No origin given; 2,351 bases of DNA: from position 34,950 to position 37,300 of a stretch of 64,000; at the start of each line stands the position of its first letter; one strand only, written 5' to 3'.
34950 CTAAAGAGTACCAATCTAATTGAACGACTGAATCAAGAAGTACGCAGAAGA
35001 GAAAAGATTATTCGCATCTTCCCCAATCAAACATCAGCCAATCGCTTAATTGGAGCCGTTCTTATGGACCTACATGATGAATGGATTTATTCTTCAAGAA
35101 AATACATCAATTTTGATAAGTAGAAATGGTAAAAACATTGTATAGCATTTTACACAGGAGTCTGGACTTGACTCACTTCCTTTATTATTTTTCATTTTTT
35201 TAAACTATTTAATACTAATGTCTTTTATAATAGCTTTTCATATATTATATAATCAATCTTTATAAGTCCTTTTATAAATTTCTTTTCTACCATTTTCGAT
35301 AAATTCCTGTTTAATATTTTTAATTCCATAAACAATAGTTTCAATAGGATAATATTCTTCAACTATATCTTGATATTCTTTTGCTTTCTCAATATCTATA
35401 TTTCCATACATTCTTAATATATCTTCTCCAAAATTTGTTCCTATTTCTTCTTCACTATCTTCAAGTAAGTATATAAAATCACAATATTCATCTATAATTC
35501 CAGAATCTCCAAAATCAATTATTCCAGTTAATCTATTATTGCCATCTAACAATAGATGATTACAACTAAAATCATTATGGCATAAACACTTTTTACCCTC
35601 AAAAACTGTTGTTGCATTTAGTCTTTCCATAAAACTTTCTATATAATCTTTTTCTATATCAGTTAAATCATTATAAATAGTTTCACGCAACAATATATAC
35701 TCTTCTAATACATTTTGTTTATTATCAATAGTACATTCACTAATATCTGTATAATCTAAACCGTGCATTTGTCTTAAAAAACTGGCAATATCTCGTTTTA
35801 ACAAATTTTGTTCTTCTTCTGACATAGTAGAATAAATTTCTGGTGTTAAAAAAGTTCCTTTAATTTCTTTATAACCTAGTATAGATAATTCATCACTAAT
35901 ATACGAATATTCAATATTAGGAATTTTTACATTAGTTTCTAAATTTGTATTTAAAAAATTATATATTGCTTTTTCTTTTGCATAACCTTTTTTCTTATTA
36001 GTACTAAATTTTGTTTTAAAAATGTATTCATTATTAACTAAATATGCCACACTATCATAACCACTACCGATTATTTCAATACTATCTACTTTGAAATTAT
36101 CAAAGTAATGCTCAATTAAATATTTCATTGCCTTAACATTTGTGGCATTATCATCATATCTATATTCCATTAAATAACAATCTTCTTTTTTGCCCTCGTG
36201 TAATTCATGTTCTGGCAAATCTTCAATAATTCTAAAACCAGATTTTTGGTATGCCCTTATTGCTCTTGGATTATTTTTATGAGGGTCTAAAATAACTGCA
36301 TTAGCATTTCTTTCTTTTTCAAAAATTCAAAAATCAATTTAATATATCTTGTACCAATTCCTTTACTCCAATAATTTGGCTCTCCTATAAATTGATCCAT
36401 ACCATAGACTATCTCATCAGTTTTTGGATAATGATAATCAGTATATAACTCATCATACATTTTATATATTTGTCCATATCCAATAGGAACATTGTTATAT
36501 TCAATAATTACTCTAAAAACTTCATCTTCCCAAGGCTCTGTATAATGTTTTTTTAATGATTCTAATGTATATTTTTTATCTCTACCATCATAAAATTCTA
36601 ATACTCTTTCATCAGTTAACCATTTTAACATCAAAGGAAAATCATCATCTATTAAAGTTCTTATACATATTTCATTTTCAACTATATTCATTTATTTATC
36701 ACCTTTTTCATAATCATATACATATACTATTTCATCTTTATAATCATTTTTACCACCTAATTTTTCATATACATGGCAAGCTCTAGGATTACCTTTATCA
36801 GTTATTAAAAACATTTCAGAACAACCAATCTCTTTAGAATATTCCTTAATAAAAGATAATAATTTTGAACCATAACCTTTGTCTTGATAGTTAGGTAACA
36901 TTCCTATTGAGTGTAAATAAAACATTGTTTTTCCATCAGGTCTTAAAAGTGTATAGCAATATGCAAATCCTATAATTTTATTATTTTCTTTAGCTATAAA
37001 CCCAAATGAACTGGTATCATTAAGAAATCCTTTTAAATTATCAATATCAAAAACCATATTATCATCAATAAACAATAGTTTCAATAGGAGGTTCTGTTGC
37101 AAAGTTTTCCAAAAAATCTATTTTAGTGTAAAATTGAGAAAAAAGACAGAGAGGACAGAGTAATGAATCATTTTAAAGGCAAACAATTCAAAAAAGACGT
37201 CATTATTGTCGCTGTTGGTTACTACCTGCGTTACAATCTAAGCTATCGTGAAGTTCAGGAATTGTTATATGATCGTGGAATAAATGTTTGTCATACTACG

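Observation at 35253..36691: aac(6')-Ie-aph(2'')-Ia inactivated by a homopolymer frameshift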

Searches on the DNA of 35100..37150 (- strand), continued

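Call 28: get_annotated_region(hit=H72, flank=1500)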
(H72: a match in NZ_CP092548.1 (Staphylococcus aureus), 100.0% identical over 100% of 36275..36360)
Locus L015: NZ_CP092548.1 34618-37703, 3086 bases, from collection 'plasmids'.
description: Staphylococcus aureus strain VMRSA-WC083 plasmid unnamed1, complete sequence
organism: Staphylococcus aureus (NCBI taxid 1280)
taxonomy: Bacteria; Bacillota; Bacilli; Bacillales; Staphylococcaceae; Staphylococcus; Staphylococcus aureus
host: -; source: Homo sapiens,urine; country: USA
typing (MOB-suite, as given by PLSDB): non-mobilizable; replicon rep_cluster_1763,rep_cluster_185,rep_cluster_889,rep_cluster_935
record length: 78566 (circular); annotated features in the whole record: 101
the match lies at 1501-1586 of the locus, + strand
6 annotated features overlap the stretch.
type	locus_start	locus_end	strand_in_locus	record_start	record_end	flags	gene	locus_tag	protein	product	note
CDS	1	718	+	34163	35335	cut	-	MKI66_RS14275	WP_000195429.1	IS256-like element IS256 family transposase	GO:0006313 - DNA transposition [Evidence IEA]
CDS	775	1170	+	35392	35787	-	-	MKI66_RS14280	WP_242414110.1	GNAT family N-acetyltransferase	-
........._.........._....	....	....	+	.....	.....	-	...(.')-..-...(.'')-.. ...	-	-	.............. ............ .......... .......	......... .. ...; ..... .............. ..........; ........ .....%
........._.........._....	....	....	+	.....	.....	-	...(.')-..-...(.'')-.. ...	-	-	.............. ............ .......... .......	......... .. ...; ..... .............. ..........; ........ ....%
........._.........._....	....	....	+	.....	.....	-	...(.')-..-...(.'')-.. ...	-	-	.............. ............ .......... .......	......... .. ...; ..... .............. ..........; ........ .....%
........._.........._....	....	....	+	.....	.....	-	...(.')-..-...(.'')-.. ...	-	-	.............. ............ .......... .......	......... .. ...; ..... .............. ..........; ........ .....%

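Call 29: get_annotated_region(hit=H73, flank=1500)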
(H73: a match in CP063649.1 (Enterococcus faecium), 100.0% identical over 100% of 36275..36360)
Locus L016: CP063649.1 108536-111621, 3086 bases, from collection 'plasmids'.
description: Enterococcus faecium strain BMT-2-1-3 plasmid pSS-1-3_02, complete sequence
organism: Enterococcus faecium (NCBI taxid 1352)
taxonomy: Bacteria; Bacillota; Bacilli; Lactobacillales; Enterococcaceae; Enterococcus; Enterococcus faecium
host: -; source: Homo sapiens,rectal swab; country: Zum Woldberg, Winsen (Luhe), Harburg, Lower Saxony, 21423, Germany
typing (MOB-suite, as given by PLSDB): conjugative; replicon rep_cluster_893; relaxase MOBP; mating-pair formation MPF_T
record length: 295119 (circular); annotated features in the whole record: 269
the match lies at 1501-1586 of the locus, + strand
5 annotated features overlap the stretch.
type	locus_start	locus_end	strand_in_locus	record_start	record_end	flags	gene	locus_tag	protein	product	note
CDS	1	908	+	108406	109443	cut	-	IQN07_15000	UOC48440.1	IS3 family transposase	-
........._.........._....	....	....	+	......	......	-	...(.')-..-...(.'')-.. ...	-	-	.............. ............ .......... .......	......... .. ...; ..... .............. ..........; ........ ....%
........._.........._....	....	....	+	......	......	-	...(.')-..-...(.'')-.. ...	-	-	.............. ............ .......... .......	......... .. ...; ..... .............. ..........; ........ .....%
CDS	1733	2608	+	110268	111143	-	aph(2'')-Ia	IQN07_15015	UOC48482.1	aminoglycoside O-phosphotransferase APH(2'')-Ia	-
CDS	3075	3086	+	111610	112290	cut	-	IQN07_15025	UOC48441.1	IS6-like element IS1216 family transposase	-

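Call 30: get_annotated_region(hit=H74, flank=1500)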
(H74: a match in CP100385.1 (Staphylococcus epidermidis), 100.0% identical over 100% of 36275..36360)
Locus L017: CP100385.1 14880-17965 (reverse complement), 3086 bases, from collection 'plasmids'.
description: Staphylococcus epidermidis strain sep6 plasmid pSep6-2, complete sequence
organism: Staphylococcus epidermidis (NCBI taxid 1282)
taxonomy: Bacteria; Bacillota; Bacilli; Bacillales; Staphylococcaceae; Staphylococcus; Staphylococcus epidermidis
host: -; source: single cell,human skin; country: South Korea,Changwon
typing (MOB-suite, as given by PLSDB): non-mobilizable; replicon rep_cluster_1017,rep_cluster_1118,rep_cluster_2215
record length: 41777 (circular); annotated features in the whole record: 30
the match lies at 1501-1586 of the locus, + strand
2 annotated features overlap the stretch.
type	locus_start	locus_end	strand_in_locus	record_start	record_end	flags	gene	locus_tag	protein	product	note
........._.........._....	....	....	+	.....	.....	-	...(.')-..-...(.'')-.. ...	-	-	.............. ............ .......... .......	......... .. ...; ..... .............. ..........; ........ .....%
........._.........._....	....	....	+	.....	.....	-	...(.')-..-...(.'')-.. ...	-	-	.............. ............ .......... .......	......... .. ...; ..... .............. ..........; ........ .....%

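Call 31: get_annotated_region(hit=H76, flank=1500)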
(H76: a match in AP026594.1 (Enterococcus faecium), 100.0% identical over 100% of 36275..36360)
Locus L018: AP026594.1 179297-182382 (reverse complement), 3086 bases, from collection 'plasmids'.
description: Enterococcus faecium JHP38 plasmid pJHP38_1 DNA, complete sequence
organism: Enterococcus faecium (NCBI taxid 1352)
taxonomy: Bacteria; Bacillota; Bacilli; Lactobacillales; Enterococcaceae; Enterococcus; Enterococcus faecium
host: -; source: Homo sapiens; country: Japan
typing (MOB-suite, as given by PLSDB): conjugative; replicon rep_cluster_893; relaxase MOBP; mating-pair formation MPF_T
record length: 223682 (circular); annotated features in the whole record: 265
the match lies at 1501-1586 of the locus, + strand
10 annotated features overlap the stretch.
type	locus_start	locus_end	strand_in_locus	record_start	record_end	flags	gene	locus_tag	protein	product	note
CDS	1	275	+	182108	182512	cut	-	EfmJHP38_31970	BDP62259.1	hypothetical protein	-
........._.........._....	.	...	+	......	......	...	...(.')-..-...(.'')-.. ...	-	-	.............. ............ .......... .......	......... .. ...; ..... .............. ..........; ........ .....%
CDS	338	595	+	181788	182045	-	-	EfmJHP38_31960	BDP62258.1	hypothetical protein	-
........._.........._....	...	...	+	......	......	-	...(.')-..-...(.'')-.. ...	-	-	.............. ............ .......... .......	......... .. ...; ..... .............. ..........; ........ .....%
CDS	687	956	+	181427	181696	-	-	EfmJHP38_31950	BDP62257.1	hypothetical protein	-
CDS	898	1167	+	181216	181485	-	-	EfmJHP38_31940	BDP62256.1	hypothetical protein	-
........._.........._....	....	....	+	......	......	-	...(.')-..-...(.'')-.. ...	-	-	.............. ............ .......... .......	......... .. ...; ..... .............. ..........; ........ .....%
CDS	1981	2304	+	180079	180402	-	-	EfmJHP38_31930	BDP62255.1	hypothetical protein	-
CDS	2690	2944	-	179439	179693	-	-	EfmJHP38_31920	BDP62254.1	hypothetical protein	-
CDS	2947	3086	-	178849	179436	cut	-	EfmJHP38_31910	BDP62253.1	hypothetical protein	-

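Call 32: get_annotated_region(hit=H77, flank=1500)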
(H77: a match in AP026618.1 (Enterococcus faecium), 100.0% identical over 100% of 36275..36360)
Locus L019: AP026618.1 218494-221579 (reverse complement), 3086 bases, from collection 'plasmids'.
description: Enterococcus faecium AA96 plasmid pAA96_1 DNA, complete sequence
organism: Enterococcus faecium (NCBI taxid 1352)
taxonomy: Bacteria; Bacillota; Bacilli; Lactobacillales; Enterococcaceae; Enterococcus; Enterococcus faecium
host: -; source: Homo sapiens; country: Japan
typing (MOB-suite, as given by PLSDB): conjugative; replicon rep_cluster_893; relaxase MOBP,MOBP; mating-pair formation MPF_T
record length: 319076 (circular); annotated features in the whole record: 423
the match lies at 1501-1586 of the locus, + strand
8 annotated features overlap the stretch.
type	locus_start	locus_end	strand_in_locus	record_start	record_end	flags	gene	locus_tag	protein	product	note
CDS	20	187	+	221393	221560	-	-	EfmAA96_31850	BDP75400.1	hypothetical protein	-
CDS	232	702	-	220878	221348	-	-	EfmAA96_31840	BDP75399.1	hypothetical protein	-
CDS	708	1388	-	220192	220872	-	-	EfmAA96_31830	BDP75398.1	IS6 family transposase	-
CDS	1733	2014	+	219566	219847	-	-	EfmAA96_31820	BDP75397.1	hypothetical protein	-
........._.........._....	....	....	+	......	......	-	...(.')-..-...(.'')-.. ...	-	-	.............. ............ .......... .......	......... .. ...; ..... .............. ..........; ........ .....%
CDS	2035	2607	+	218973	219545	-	-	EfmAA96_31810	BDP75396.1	hypothetical protein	-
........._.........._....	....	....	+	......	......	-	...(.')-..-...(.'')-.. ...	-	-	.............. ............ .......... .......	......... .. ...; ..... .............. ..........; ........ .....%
CDS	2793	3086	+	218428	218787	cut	-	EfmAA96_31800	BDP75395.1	hypothetical protein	-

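Call 33: get_annotated_region(hit=H78, flank=1500)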
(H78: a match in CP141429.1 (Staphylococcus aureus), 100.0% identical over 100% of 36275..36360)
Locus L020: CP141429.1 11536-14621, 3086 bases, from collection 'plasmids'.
description: Staphylococcus aureus strain Sau104 plasmid unnamed2, complete sequence
organism: Staphylococcus aureus (NCBI taxid 1280)
taxonomy: Bacteria; Bacillota; Bacilli; Bacillales; Staphylococcaceae; Staphylococcus; Staphylococcus aureus
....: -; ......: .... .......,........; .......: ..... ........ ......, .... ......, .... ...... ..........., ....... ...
typing (MOB-suite, as given by PLSDB): mobilizable; replicon rep_cluster_1017,rep_cluster_1215
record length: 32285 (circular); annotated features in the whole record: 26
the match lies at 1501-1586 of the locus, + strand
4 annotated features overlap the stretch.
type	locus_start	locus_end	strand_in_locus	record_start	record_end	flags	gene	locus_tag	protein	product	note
CDS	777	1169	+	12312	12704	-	-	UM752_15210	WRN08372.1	GNAT family N-acetyltransferase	-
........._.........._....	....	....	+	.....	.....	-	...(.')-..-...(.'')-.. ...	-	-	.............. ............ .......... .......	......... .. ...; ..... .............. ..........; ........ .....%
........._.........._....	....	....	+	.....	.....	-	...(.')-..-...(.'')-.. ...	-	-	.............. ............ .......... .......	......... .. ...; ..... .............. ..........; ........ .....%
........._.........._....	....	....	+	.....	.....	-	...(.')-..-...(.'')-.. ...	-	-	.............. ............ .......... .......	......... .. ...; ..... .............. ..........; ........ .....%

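Call 34: get_annotated_region(hit=H79, flank=1500)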
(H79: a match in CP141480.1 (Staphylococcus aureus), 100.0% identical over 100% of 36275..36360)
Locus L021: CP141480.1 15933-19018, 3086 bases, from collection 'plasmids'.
description: Staphylococcus aureus strain Sau36 plasmid unnamed1, complete sequence
organism: Staphylococcus aureus (NCBI taxid 1280)
taxonomy: Bacteria; Bacillota; Bacilli; Bacillales; Staphylococcaceae; Staphylococcus; Staphylococcus aureus
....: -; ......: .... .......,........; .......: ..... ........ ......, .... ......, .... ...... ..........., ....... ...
typing (MOB-suite, as given by PLSDB): mobilizable; replicon rep_cluster_1017,rep_cluster_1215
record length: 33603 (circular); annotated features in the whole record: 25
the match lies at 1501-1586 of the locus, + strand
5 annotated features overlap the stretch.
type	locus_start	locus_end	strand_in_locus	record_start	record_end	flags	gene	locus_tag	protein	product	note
CDS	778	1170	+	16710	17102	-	-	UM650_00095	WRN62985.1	GNAT family N-acetyltransferase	-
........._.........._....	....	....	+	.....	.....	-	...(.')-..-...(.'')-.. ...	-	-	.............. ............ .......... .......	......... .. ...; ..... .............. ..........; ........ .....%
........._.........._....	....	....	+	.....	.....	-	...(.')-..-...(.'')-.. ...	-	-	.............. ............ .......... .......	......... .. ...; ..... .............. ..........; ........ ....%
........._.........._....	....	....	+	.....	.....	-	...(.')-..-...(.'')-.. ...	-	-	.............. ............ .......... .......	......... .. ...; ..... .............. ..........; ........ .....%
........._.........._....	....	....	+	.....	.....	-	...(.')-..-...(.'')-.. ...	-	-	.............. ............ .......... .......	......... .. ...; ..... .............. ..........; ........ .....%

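Call 35: get_annotated_region(hit=H75, flank=1500)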
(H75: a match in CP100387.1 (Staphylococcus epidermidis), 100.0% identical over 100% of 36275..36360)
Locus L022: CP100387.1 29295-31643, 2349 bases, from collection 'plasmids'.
description: Staphylococcus epidermidis strain sep6 plasmid pSep6-4, complete sequence
organism: Staphylococcus epidermidis (NCBI taxid 1282)
taxonomy: Bacteria; Bacillota; Bacilli; Bacillales; Staphylococcaceae; Staphylococcus; Staphylococcus epidermidis
host: -; source: single cell,human skin; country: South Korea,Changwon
typing (MOB-suite, as given by PLSDB): non-mobilizable; replicon rep_cluster_1017,rep_cluster_1118,rep_cluster_1215
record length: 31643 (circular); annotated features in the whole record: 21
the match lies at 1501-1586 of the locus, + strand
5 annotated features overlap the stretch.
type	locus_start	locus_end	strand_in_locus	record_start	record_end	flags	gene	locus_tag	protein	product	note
CDS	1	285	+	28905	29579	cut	-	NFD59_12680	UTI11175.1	IS6-like element IS257 family transposase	-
CDS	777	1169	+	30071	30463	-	-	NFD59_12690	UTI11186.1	GNAT family N-acetyltransferase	-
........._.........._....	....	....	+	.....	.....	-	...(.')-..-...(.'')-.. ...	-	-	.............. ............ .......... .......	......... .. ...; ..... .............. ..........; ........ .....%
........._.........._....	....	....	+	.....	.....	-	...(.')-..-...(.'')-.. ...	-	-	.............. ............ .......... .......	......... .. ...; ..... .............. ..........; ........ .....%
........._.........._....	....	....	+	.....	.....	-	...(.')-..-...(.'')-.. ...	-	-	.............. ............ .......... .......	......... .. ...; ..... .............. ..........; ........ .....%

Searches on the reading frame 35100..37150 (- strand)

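Call 48: search_solved_structures(query=L003:4399-5838:+, max_evalue=1e-20)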
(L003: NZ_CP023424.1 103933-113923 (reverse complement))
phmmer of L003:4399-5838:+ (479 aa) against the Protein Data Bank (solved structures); distinct sequences matched with E-value up to 1e-20: 20.
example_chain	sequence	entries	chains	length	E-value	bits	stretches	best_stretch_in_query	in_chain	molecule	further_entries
4ork_A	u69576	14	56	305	4.4e-200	669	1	175-479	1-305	Bifunctional AAC/APH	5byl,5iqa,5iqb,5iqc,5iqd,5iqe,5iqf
5iqh_A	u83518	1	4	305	9.5e-200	667.9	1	175-479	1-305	Bifunctional AAC/APH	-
5iqi_A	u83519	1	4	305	1.2e-199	667.6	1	175-479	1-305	Bifunctional AAC/APH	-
6ch4_A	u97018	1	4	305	1.4e-199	667.3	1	175-479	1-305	Bifunctional AAC/APH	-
4qc6_A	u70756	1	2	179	7.8e-121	407.7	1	1-179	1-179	Bifunctional AAC/APH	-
6bff_A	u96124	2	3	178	3.1e-75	257.3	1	6-178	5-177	Aminoglycoside acetyltransferase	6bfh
4dbx_A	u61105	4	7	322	9e-36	127.2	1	162-473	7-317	APH(2"")-ID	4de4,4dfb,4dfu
4dtb_A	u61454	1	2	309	1e-35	127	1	191-473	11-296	APH(2'')-Id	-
3n4v_A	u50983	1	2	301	1.4e-35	126.5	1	191-473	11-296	APH(2'')-Id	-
3sg8_A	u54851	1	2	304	1.4e-35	126.5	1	191-473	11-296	APH(2'')-Id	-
3sg9_A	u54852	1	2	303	1.5e-35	126.4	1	191-473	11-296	APH(2'')-Id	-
3sgc_A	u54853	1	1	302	1.7e-35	126.3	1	191-473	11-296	APH(2'')-Id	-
9h2z_A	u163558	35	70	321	2.1e-35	125.9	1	190-473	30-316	APH(2'')-Id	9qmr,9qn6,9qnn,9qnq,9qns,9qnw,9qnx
3n4t_A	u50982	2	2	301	2.7e-35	125.6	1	191-473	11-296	APH(2'')-Id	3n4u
6cd7_A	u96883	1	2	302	2.7e-35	125.6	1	191-473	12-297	APH(2'')-Id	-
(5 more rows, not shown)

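Call 49: search_protein_families(library=ncbifam, proteins=[L003:4399-5838:+])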
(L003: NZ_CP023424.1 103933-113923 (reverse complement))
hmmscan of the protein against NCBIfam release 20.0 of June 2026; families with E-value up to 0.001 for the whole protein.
L003:4399-5838:+ (479 aa): 29 families (the best 25 are shown)
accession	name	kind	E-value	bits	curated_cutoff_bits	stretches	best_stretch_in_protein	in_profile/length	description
NF000508.1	APH_2pp_Ia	exception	2e-191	634.5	600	1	202-478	1-277/277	aminoglycoside O-phosphotransferase APH(2'')-Ia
NF033692.1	APH_2pp_I_a_f_h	exception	3.8e-172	571.4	475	1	189-479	1-290/290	APH(2'')-Ia/If/Ih family aminoglycoside O-phosphotransferase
NF041446.1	APH_2pp_Ii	exception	5.7e-155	515.2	625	1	189-476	3-289/297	aminoglycoside O-phosphotransferase APH(2'')-Ii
NF000498.2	APH_2pp_If_Ih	exception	4.7e-154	512.1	600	1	199-479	12-292/297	APH(2'')-If/Ih family aminoglycoside O-phosphotransferase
NF000507.1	AAC_6p_Ie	exception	1.3e-141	469.3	450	1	1-201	1-201/201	aminoglycoside N-acetyltransferase AAC(6')-Ie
NF033693.0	AAC_6p_Ie_fam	exception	5.4e-119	394.8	340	1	1-179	1-179/179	AAC(6')-Ie family aminoglycoside N-acetyltransferase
NF000016.1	AAC_6p_Im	exception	1.2e-75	253.6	350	1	7-178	6-177/178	aminoglycoside N-acetyltransferase AAC(6')-Im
NF033151.0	AAC_6p_A10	exception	1.7e-70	236.6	400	1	14-178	13-177/178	AAC(6')-I family aminoglycoside 6'-N-acetyltransferase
NF000431.1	AAC_6p_Ian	exception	4.1e-45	153.6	400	1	5-178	5-176/190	aminoglycoside N-acetyltransferase AAC(6')-Ian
NF000076.3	APH_2pp_Ie_IVa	exception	3.7e-34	118.4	600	1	191-473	11-296/301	APH(2'')-Ie/IVa family aminoglycoside O-phosphotransferase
NF000015.3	APH_2pp_IIa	exception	4.7e-33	114.5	625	1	192-472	8-289/299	aminoglycoside O-phosphotransferase APH(2'')-IIa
NF000132.2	APH_2pp_Ig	exception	1.8e-26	93.2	620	1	206-472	29-296/306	aminoglycoside O-phosphotransferase APH(2'')-Ig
TIGR04431.1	N6_acetyl_AAC6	equivalog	4.4e-22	78.6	260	1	3-154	3-155/184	AacA4 family aminoglycoside N(6')-acetyltransferase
NF012165.0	AAC_6p_set_A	equivalog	3.6e-21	75.7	280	1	9-154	2-148/177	aminoglycoside 6'-N-acetyltransferase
NF000044.2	APH_2pp_IIIa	exception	1.7e-20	73.6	625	1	192-469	11-290/306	aminoglycoside O-phosphotransferase APH(2'')-IIIa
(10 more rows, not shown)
